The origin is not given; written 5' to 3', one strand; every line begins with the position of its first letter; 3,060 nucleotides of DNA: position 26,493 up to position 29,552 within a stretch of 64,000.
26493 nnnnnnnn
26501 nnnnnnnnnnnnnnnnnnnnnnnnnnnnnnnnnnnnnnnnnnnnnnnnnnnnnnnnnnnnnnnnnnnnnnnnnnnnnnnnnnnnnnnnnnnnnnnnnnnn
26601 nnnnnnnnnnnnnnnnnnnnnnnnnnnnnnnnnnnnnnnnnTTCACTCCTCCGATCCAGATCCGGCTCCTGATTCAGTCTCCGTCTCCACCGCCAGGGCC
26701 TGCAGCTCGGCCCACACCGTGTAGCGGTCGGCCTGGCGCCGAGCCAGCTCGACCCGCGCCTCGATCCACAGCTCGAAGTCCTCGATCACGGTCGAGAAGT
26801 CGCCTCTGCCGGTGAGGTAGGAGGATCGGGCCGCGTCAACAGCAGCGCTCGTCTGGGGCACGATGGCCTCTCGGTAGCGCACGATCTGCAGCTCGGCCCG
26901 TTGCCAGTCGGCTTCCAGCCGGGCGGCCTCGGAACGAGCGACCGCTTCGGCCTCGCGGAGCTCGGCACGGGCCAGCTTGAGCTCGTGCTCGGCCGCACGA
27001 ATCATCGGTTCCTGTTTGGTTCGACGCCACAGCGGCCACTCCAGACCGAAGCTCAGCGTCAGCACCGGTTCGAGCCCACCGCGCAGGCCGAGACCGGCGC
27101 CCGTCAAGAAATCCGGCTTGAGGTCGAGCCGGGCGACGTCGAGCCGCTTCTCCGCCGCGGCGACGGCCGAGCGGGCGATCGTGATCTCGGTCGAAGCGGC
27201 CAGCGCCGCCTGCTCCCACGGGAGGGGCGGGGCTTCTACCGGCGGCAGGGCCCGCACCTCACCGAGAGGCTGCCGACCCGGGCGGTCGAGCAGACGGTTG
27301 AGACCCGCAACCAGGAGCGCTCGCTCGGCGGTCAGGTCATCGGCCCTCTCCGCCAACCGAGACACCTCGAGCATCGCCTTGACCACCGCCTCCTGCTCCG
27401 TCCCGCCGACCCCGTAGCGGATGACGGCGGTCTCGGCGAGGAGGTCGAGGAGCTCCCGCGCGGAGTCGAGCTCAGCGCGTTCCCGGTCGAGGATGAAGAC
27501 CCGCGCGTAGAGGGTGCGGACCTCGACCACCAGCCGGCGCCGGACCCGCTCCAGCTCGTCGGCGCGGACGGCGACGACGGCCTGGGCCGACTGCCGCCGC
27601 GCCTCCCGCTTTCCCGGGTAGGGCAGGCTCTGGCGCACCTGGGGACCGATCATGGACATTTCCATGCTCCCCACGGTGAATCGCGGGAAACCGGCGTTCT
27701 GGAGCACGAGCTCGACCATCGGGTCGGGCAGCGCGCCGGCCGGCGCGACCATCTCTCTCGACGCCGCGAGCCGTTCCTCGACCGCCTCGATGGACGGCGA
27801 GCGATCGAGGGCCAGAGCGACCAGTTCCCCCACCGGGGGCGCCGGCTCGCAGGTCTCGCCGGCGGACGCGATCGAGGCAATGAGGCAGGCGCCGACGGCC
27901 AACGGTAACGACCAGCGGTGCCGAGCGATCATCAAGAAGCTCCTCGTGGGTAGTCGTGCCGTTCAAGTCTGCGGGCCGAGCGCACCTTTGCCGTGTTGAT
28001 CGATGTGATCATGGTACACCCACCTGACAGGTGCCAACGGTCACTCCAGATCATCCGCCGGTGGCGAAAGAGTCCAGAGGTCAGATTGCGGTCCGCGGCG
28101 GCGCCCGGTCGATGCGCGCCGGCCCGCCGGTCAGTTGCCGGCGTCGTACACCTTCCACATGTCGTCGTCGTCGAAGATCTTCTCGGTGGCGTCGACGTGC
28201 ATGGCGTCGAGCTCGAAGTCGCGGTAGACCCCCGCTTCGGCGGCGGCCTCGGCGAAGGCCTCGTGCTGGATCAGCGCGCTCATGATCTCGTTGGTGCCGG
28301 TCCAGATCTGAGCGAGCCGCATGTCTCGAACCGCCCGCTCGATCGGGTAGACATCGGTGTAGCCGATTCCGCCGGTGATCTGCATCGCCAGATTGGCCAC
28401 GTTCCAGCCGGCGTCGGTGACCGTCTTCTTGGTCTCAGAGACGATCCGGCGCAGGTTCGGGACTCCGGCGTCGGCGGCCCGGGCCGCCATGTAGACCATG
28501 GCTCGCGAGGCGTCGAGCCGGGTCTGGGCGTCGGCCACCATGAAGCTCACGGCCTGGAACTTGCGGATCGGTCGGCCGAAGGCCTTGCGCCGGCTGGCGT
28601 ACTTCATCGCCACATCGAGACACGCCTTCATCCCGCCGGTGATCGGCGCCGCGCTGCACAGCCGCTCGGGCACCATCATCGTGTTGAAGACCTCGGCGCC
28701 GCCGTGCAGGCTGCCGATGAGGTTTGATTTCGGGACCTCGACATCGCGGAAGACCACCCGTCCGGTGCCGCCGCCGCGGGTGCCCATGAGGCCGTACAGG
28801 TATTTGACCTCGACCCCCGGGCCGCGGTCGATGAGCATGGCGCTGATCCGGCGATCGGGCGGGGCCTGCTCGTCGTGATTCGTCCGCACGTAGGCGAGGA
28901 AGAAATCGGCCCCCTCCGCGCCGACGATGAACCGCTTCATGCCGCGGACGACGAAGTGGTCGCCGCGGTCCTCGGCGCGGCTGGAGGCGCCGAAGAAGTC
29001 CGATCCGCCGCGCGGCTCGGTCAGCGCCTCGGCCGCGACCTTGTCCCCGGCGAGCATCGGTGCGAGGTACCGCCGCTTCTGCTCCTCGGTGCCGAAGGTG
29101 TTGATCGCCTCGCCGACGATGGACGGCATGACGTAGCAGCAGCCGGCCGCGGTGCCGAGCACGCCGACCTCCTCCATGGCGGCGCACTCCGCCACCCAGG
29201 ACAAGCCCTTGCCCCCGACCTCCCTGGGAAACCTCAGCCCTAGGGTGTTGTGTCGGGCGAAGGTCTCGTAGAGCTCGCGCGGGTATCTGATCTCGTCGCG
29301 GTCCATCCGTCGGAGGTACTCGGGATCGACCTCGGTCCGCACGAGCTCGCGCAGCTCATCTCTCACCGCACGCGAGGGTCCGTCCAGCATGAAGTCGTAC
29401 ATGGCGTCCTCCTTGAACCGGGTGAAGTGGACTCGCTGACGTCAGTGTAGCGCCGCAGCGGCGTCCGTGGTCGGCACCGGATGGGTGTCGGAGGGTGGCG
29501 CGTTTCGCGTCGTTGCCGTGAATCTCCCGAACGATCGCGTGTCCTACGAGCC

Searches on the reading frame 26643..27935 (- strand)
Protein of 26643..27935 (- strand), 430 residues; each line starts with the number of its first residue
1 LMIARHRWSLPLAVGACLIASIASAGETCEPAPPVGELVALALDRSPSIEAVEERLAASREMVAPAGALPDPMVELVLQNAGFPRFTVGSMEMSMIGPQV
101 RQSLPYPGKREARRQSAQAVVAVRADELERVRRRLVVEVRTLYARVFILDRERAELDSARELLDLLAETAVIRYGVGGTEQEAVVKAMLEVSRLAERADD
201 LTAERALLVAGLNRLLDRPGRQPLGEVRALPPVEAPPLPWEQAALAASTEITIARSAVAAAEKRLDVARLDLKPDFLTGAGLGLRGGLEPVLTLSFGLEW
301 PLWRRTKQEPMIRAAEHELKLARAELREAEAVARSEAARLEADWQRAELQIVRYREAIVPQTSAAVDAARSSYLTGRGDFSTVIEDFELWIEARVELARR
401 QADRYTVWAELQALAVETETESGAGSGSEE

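Call 70: search_protein_families(library=pfam, proteins=[window:26643-27935:-], max_evalue=0.00001)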
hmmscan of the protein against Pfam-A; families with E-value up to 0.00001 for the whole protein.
window:26643-27935:- (430 aa): 1 family
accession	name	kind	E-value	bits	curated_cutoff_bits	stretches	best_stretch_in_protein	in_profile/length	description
PF02321.23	OEP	-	1.9e-31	109.8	22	2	240-414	4-185/187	Outer membrane efflux protein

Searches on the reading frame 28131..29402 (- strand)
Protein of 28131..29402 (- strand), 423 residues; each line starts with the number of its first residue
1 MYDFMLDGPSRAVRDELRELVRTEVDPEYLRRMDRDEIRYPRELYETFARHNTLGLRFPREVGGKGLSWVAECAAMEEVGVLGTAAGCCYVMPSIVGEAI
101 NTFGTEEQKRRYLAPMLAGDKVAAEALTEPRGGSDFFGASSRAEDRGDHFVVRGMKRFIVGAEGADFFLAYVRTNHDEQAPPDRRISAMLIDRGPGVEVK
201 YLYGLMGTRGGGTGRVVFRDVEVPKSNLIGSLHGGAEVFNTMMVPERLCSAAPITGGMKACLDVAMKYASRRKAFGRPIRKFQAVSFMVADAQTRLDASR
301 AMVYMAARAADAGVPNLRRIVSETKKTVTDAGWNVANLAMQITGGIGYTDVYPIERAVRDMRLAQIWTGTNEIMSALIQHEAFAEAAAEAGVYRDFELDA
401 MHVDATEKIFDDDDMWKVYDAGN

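Call 70: search_protein_families(library=pfam, proteins=[window:28131-29402:-], max_evalue=0.00001)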
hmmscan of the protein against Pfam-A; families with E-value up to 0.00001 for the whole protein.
window:28131-29402:- (423 aa): 4 families
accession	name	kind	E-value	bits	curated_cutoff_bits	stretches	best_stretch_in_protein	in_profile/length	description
PF00441.29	Acyl-CoA_dh_1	-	4.4e-38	131.2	22.4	1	234-380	2-147/150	Acyl-CoA dehydrogenase, C-terminal domain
PF02771.21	Acyl-CoA_dh_N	-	1.4e-24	87.1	22.9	1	11-120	5-113/113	Acyl-CoA dehydrogenase, N-terminal domain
PF08028.16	Acyl-CoA_dh_2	-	2.1e-17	64.1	22.7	1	248-371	1-133/134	Acyl-CoA dehydrogenase, C-terminal domain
PF02770.24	Acyl-CoA_dh_M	-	2.4e-16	60.1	33.3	1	125-221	2-97/97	Acyl-CoA dehydrogenase, middle domain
